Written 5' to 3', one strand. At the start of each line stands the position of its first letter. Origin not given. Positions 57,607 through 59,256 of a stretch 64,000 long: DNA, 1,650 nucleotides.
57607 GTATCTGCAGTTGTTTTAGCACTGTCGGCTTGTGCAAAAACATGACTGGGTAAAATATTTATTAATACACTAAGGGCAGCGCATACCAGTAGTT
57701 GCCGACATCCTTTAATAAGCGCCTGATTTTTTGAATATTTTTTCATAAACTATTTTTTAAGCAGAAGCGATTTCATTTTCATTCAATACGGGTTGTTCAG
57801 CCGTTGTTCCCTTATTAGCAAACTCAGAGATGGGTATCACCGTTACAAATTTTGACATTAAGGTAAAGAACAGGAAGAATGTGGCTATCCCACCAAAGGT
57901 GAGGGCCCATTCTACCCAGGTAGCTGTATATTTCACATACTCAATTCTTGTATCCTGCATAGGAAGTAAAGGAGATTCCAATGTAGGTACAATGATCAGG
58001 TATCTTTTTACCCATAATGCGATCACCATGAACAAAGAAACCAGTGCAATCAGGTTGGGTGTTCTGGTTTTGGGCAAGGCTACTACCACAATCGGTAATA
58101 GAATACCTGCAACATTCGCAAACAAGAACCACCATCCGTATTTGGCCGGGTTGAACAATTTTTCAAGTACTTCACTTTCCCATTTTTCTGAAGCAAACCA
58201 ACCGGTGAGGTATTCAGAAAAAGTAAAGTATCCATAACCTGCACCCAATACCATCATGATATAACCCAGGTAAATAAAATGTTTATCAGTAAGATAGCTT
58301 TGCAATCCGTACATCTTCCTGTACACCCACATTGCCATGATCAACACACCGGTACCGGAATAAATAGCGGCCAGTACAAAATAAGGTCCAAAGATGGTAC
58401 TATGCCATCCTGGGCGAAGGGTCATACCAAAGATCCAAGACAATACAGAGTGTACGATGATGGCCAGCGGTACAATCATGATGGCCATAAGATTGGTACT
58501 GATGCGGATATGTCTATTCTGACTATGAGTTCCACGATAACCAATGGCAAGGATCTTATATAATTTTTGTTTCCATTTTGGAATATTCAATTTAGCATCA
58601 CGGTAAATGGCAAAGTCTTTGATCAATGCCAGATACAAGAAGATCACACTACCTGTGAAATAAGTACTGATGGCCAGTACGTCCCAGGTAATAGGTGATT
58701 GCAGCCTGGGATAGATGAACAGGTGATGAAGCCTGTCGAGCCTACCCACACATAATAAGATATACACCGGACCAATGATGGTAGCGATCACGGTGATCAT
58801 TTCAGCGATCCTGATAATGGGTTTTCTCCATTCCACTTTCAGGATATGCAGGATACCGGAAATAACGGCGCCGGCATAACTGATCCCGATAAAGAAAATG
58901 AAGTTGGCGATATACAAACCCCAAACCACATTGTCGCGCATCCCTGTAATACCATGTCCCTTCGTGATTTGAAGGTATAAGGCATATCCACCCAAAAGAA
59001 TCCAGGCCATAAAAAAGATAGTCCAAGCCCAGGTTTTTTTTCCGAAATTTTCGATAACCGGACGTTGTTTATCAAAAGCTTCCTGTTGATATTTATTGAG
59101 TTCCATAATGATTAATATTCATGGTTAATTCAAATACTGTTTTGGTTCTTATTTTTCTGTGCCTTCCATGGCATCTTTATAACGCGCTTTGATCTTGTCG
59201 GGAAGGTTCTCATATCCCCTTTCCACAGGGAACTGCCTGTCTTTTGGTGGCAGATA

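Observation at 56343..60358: Minimal ACIII-like quinol oxidoreductase operon with no catalytic or multiheme subunit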

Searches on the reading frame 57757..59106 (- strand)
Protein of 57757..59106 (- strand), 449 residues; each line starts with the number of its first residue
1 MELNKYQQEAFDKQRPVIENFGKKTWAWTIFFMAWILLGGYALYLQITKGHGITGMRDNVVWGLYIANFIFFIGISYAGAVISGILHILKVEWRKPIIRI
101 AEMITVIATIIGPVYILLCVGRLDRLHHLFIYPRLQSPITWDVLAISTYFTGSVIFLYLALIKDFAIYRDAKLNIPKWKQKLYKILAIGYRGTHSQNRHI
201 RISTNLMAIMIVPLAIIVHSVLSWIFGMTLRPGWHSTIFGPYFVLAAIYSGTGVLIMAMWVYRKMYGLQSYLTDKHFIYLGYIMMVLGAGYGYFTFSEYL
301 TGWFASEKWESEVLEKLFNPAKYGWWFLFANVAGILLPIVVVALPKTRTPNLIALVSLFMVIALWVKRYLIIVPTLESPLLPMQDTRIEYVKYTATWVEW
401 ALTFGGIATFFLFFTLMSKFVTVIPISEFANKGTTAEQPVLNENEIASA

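Call 3: search_protein_families(library=pfam, proteins=[window:57757-59106:-], max_evalue=0.01)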
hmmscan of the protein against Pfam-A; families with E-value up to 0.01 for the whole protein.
window:57757-59106:- (449 aa): 1 family
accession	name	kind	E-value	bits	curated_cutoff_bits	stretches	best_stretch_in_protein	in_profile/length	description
PF03916.19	NrfD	-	1.1e-32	114.4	25.8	1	54-375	3-308/313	Polysulphide reductase, NrfD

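Call 4: search_protein_families(library=ncbifam, proteins=[window:57757-59106:-], max_evalue=0.01)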
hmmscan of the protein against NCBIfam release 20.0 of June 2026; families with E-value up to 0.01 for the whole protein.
window:57757-59106:- (449 aa): 3 families
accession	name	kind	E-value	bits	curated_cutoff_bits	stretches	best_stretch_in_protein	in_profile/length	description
NF045798.1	DsrP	equivalog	7e-24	84.9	350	2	22-176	9-159/346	sulfate reduction electron transfer complex DsrMKJOP subunit DsrP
NF041784.1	mnquin_red_QrcD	equivalog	1.7e-15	57.2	570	2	234-426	216-403/408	menaquinone reductase integral membrane subunit QrcD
NF011568.0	PRK14992.1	equivalog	0.0058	16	314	0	58-377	15-290/341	tetrathionate reductase subunit TtrC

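Call 11: search_solved_structures(query=window:57757-59106:-, max_evalue=0.01)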
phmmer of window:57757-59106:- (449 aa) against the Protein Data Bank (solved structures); distinct sequences matched with E-value up to 0.01: 6.
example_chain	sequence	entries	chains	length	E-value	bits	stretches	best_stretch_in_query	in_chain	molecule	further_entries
8k9e_C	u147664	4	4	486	5.1e-55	190.3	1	30-427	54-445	Polysulphide reductase NrfD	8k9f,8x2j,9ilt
6f0k_C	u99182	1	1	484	7.3e-55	189.8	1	24-429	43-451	Polysulphide reductase NrfD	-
6lod_C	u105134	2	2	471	3.8e-52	180.9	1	21-429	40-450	Polysulphide reductase NrfD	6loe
6btm_C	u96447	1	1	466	4.6e-48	167.4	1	9-429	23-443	Alternative Complex III subunit C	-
6f0k_F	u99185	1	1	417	2.4e-07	33.2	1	64-379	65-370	ActF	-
6lod_F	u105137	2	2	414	0.0082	18.2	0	37-366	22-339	Uncharacterized protein ActF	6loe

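Call 14: find_related_loci(query=window:57757-59106:-, collection=genome_contigs, flank=8000)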
Query window:57757-59106:- (449 aa) in genome_contigs; peptide patterns used: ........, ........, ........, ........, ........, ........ (x = any residue, [..] = any of these).
224 stretches matched a pattern; 177 encode a relative of the query (tblastn E <= 1e-3); the best 80 are kept; 80 distinct loci.
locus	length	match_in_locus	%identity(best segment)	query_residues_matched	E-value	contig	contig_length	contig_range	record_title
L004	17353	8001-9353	89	1-449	0e+0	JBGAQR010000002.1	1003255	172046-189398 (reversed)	MAG: Ferruginibacter sp. isolate MAG_AAO_H10.23 AAOH10-23_opera_contig_13, whole genome shotgun sequence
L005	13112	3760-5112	88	1-449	0e+0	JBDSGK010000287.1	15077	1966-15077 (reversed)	MAG: Ferruginibacter sp. isolate cluster1_bin.250 k127_12565422, whole genome shotgun sequence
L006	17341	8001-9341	89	1-449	0e+0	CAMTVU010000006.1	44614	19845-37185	MAG: uncultured Chitinophagaceae bacterium isolate G04_MAG_00014 genome assembly, contig: G04_MAG_00014_000000000094, wh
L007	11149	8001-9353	88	1-449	0e+0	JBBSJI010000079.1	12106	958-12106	MAG: Chitinophagales bacterium isolate LS4_maxbin2.396 LS4_maxbin2.396_K_1809128_L_12106_cov_23.2843, whole genome shotg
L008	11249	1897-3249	88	1-449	0e+0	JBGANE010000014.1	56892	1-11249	MAG: Ferruginibacter sp. isolate MAG_AAO_H10.25 AAOH10-25_opera_contig_2487, whole genome shotgun sequence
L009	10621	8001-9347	87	1-449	0e+0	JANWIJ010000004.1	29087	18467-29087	MAG: Chitinophagaceae bacterium isolate CRAIB_MAG38 c_000000001845, whole genome shotgun sequence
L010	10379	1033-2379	87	1-449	0e+0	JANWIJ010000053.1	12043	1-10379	MAG: Chitinophagaceae bacterium isolate CRAIB_MAG38 c_000000044571, whole genome shotgun sequence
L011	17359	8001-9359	86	1-449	0e+0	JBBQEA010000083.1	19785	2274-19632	MAG: Chitinophagales bacterium isolate Co_metawrap_1129 Cmw_1129_k141_17292191_length_19785_cov_10.0000, whole genome sh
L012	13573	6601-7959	86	1-449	0e+0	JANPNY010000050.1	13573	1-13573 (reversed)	MAG: Chitinophagaceae bacterium isolate VAR_87_metabat_191 VAR_87_k141_3751417, whole genome shotgun sequence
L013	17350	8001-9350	87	1-448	0e+0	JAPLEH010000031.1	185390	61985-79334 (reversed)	MAG: Bacteroidetes bacterium isolate LacPavin_0920_WC90_MAG_44_13 LacPavin_0920_WC90_scaffold_207592, whole genome shotg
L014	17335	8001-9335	88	1-445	0e+0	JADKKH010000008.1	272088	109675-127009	MAG: Chitinophagaceae bacterium isolate Vibo_18-Q3-R45-57_MAXAC.177 tig00004210-10-2720040, whole genome shotgun sequenc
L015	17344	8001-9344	86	1-448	0e+0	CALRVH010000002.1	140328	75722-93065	MAG: Chitinophaga pinensis isolate JJ-MEM5D2-223-6-m1-bin345 genome assembly, contig: JJ-MEM5D2-223-C43, whole genome sh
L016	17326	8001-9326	86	1-446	0e+0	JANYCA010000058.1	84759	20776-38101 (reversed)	MAG: Chitinophagaceae bacterium isolate 336R_metabinner_11 336R_k141_2676104, whole genome shotgun sequence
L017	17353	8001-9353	86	1-449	0e+0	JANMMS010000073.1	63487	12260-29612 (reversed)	MAG: Ferruginibacter sp. isolate OTE_58_metabat_46 OTE_58_k141_2127403, whole genome shotgun sequence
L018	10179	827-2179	86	1-449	0e+0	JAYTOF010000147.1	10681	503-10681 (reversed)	MAG: Chitinophagaceae bacterium isolate GFS_4042 GFS_4042_146, whole genome shotgun sequence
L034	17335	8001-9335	83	1-445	0e+0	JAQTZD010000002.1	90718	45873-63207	MAG: Sediminibacterium sp. isolate STC_52 NODE_558_length_90718_cov_9.172445_Sandtown_C, whole genome shotgun sequence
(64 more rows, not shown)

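Call 19: search_protein_families(library=pfam, proteins=[L034:1279-2610:+, L034:2607-3731:+, L034:4024-5334:+, L034:5370-5768:+, L034:5695-6708:+, L006:3592-4851:+, L006:4890-5282:+, L006:5295-6191:+, L006:10302-11276:+, L006:12639-13676:+], max_evalue=0.01)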
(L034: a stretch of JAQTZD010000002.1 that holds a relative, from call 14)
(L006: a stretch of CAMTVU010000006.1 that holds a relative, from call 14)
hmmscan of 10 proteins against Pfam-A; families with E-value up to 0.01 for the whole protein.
L034:1279-2610:+ (443 aa): 1 family
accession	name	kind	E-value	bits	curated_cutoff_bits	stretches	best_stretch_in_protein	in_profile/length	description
PF18943.6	DUF5690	-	5.2e-148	493.5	25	1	49-423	1-376/382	Family of unknown function (DUF5690)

L034:2607-3731:+ (374 aa): 8 families
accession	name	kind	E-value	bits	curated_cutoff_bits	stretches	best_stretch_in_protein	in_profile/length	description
PF01266.30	DAO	-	3.3e-41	142.4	27.9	1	5-369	2-349/353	FAD dependent oxidoreductase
PF07992.20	Pyr_redox_2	-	2.5e-06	27.6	26.1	1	3-38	143-178/291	Pyridine nucleotide-disulphide oxidoreductase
PF13450.12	NAD_binding_8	-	1e-05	26.1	21.9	1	7-36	1-30/68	NAD(P)-binding Rossmann-like domain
PF00070.33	Pyr_redox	-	7.2e-05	23.7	22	1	4-36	1-33/82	Pyridine nucleotide-disulphide oxidoreductase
PF00890.30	FAD_binding_2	-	7.4e-05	22.5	20.4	1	5-54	2-51/414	FAD binding domain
PF01494.25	FAD_binding_3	-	0.00053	19.7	22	1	4-39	3-38/349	FAD binding domain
PF13738.12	Pyr_redox_3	-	0.0069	16.1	30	0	6-45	1-39/305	Pyridine nucleotide-disulphide oxidoreductase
PF02254.24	TrkA_N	-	0.0091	16.7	23.8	0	6-38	2-34/116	TrkA-N domain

L034:4024-5334:+ (436 aa): 2 families
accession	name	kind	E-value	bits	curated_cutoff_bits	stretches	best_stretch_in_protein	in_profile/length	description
PF09459.16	EB_dh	-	3.7e-18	66.9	33.3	1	55-426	2-233/236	Ethylbenzene dehydrogenase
PF06452.16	CBM9_1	-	1.2e-06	29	23.4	1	49-116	1-63/185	Carbohydrate family 9 binding domain-like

L034:5370-5768:+ (132 aa): 0 families

L034:5695-6708:+ (337 aa): 1 family
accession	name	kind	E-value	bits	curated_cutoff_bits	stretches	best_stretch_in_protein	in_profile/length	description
PF19089.6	DUF5777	-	2.6e-73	246.7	23.1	1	81-335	1-247/247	Membrane bound beta barrel domain (DUF5777)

L006:3592-4851:+ (419 aa): 2 families
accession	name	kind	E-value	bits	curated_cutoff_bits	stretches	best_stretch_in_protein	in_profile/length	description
PF09459.16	EB_dh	-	1.2e-29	104.4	33.3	1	77-408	3-232/236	Ethylbenzene dehydrogenase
PF06452.16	CBM9_1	-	0.00019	21.8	23.4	1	70-141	1-66/185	Carbohydrate family 9 binding domain-like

L006:4890-5282:+ (130 aa): 0 families

L006:5295-6191:+ (298 aa): 1 family
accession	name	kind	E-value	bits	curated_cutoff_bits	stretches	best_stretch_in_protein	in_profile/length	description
PF19089.6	DUF5777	-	2.9e-73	246.6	23.1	1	46-296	1-247/247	Membrane bound beta barrel domain (DUF5777)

L006:10302-11276:+ (324 aa): 13 families
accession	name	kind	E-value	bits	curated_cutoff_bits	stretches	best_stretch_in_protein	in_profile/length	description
PF13247.11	Fer4_11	-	2.6e-22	79.3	26.2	2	146-205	4-65/100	4Fe-4S dicluster domain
PF12837.12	Fer4_6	-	4.5e-11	42.6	25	1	176-196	1-21/24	4Fe-4S binding domain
PF13237.11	Fer4_10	-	6.2e-11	42.5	25.5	2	177-253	2-53/53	4Fe-4S dicluster domain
PF12838.12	Fer4_7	-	1.5e-10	41.8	27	2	152-196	2-50/52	4Fe-4S dicluster domain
PF12797.12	Fer4_2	-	3.5e-09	36.4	24.5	1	176-196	2-22/22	4Fe-4S binding domain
PF13187.11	Fer4_9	-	2e-08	34.5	27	2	183-255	1-50/52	4Fe-4S dicluster domain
PF00037.32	Fer4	-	2e-06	27.8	21.1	1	178-196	2-20/24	4Fe-4S binding domain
PF25160.1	LdpA_Fe-S-bd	-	2.7e-05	24.3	27.6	1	154-197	4-41/49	LdpA Fe-S cluster-binding domain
PF13484.11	Fer4_16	-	0.00015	22.9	30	1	183-237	1-60/66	4Fe-4S double cluster binding domain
PF14697.11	Fer4_21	-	0.00017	22.1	35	1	151-196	7-53/59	4Fe-4S dicluster domain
PF12800.12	Fer4_4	-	0.0009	19.8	24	1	182-196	2-16/17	4Fe-4S binding domain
PF13183.11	Fer4_8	-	0.0066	17.4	27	0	182-256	3-68/68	4Fe-4S dicluster domain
PF13534.11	Fer4_17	-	0.0071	17.3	22.2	0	183-256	1-60/61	4Fe-4S dicluster domain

L006:12639-13676:+ (345 aa): 0 families

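Call 23: find_homologous_proteins(query=window:57757-59106:-, max_evalue=1e-10)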
Query window:57757-59106:- (449 aa): 4693 proteins with E <= 1e-10 among 8000 candidates; the best 120 are listed.
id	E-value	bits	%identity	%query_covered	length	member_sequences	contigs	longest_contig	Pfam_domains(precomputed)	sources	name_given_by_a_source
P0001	5.0e-298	1006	100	100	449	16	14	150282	PF03916.20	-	-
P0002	2.7e-297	1004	100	100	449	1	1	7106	PF03916.20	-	-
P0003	3.6e-297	1004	100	100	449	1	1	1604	PF03916.20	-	-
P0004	1.6e-296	1001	100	100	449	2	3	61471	PF03916.20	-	-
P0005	1.0e-267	906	88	100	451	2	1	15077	PF03916.20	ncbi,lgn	ncbi:MAG: NrfD/PsrC family molybdoenzyme membrane anchor subunit [Ferruginibacter sp.]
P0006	1.3e-263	893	87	100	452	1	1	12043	PF03916.20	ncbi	-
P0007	4.2e-263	891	87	99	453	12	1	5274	PF03916.20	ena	-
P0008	7.3e-263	890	87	99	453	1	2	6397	PF03916.20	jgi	jgi:molybdopterin-containing oxidoreductase family membrane subunit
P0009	5.0e-262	888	90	96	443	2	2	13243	PF03916.20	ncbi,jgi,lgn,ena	jgi:molybdopterin-containing oxidoreductase family membrane subunit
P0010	1.2e-260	883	85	100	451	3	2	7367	PF03916.20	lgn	-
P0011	1.6e-260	883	87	99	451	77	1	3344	PF03916.20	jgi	jgi:Ni/Fe-hydrogenase subunit HybB-like protein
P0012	5.7e-260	881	86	99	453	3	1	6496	PF03916.20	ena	-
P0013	5.8e-260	881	86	100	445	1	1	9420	PF03916.20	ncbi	-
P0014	6.9e-260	881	86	100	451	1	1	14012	PF03916.20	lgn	-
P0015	4.3e-259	878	86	100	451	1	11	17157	PF03916.20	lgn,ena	-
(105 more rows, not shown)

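Call 51: search_solved_structures(query=window:57757-59106:-, max_evalue=0.01, show_alignments=4)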
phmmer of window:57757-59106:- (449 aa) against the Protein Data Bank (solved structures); distinct sequences matched with E-value up to 0.01: 6.
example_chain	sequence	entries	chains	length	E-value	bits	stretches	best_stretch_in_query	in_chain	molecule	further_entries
8k9e_C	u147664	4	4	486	5.1e-55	190.3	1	30-427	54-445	Polysulphide reductase NrfD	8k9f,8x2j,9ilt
6f0k_C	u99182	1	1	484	7.3e-55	189.8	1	24-429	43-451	Polysulphide reductase NrfD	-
6lod_C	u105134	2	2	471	3.8e-52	180.9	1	21-429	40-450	Polysulphide reductase NrfD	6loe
6btm_C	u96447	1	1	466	4.6e-48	167.4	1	9-429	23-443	Alternative Complex III subunit C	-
6f0k_F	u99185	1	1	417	2.4e-07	33.2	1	64-379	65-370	ActF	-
6lod_F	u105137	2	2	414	0.0082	18.2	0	37-366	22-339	Uncharacterized protein ActF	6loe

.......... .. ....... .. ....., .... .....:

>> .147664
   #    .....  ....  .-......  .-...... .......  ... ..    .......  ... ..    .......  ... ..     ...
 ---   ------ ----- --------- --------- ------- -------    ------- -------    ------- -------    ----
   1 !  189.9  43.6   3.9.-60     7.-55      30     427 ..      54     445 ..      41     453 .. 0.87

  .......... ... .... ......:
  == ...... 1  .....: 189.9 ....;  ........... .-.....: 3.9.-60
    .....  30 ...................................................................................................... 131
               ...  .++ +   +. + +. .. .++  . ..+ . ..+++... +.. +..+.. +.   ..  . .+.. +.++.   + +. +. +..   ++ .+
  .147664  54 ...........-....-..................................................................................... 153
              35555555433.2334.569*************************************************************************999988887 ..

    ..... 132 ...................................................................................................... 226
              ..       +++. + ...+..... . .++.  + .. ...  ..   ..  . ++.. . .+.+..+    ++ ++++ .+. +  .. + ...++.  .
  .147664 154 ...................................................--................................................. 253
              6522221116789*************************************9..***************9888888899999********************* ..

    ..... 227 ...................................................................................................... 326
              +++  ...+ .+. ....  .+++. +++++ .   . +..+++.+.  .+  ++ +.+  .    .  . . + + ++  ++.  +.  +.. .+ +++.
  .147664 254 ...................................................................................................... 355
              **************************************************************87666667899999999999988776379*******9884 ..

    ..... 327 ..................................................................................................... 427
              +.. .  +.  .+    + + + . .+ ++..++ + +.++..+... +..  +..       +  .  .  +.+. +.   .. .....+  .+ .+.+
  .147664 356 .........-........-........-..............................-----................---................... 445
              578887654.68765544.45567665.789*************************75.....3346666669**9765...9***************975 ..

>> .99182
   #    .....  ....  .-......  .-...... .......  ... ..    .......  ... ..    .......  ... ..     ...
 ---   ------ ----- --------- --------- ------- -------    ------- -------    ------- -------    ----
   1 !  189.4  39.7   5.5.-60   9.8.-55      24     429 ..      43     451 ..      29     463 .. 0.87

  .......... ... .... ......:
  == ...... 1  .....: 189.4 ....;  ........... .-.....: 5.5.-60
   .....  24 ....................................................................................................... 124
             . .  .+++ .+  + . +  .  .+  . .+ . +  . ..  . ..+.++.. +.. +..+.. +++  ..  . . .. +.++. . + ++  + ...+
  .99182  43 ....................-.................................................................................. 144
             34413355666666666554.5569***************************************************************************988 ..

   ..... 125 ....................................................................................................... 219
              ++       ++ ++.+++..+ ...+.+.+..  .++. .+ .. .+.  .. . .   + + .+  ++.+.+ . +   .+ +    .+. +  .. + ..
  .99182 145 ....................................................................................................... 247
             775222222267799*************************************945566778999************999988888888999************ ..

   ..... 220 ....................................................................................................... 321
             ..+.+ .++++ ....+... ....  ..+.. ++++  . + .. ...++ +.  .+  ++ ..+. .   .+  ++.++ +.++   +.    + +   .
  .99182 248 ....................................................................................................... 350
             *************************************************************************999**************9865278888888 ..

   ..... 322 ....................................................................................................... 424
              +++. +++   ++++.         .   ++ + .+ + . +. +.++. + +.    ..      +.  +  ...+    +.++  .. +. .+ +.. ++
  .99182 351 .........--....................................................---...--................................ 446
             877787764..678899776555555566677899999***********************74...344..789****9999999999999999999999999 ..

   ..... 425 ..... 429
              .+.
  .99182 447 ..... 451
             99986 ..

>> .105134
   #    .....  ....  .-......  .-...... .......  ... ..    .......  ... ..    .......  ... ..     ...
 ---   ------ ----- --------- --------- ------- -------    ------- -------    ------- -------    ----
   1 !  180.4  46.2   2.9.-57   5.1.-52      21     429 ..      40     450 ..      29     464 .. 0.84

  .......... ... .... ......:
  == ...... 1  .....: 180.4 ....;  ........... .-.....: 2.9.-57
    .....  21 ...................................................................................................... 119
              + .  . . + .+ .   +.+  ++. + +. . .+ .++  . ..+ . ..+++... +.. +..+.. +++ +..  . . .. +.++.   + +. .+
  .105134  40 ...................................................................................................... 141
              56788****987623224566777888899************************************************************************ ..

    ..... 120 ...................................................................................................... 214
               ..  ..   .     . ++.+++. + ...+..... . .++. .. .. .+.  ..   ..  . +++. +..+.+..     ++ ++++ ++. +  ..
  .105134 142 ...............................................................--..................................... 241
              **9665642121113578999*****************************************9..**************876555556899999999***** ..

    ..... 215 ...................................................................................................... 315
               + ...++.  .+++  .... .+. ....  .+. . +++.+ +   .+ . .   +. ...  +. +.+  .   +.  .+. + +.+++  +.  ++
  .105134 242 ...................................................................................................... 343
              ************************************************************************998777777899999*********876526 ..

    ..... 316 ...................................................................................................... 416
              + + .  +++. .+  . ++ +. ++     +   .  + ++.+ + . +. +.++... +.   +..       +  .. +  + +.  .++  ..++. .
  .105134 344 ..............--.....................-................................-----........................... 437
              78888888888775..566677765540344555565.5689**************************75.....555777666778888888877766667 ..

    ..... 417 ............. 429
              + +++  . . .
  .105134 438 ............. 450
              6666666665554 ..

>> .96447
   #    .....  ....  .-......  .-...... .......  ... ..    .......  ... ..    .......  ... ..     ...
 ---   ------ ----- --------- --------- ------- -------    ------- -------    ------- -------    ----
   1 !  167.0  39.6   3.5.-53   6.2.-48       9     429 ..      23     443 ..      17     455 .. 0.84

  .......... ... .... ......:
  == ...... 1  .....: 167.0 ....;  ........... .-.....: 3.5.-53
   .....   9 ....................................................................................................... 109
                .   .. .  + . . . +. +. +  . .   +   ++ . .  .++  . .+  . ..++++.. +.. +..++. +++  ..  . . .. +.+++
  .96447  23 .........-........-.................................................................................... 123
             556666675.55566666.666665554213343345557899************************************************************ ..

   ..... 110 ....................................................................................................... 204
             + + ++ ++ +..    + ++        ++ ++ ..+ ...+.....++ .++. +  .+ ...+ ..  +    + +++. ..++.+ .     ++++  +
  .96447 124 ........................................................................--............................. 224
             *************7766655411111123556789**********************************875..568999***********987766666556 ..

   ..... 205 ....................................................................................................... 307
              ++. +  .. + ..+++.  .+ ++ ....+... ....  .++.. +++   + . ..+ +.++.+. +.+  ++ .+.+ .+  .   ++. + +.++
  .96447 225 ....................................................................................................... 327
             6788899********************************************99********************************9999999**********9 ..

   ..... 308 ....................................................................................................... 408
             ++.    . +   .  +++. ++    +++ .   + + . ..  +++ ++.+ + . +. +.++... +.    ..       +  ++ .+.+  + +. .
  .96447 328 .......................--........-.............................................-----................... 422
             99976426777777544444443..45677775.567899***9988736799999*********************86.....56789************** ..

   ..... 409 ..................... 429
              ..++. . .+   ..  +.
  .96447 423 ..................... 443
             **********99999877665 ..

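Call 53: search_protein_families(library=ncbifam, proteins=[window:57757-59106:-], max_evalue=10)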
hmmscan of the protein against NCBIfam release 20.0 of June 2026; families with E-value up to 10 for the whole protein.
window:57757-59106:- (449 aa): 4 families
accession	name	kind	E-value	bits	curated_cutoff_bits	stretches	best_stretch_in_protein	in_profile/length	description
NF045798.1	DsrP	equivalog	7e-24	84.9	350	2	22-176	9-159/346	sulfate reduction electron transfer complex DsrMKJOP subunit DsrP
NF041784.1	mnquin_red_QrcD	equivalog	1.7e-15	57.2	570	2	234-426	216-403/408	menaquinone reductase integral membrane subunit QrcD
NF011568.0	PRK14992.1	equivalog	0.0058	16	314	1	58-377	15-290/341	tetrathionate reductase subunit TtrC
NF033887.1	conj_TraX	equivalog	4.1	7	100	1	310-365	62-118/163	conjugal transfer protein TraX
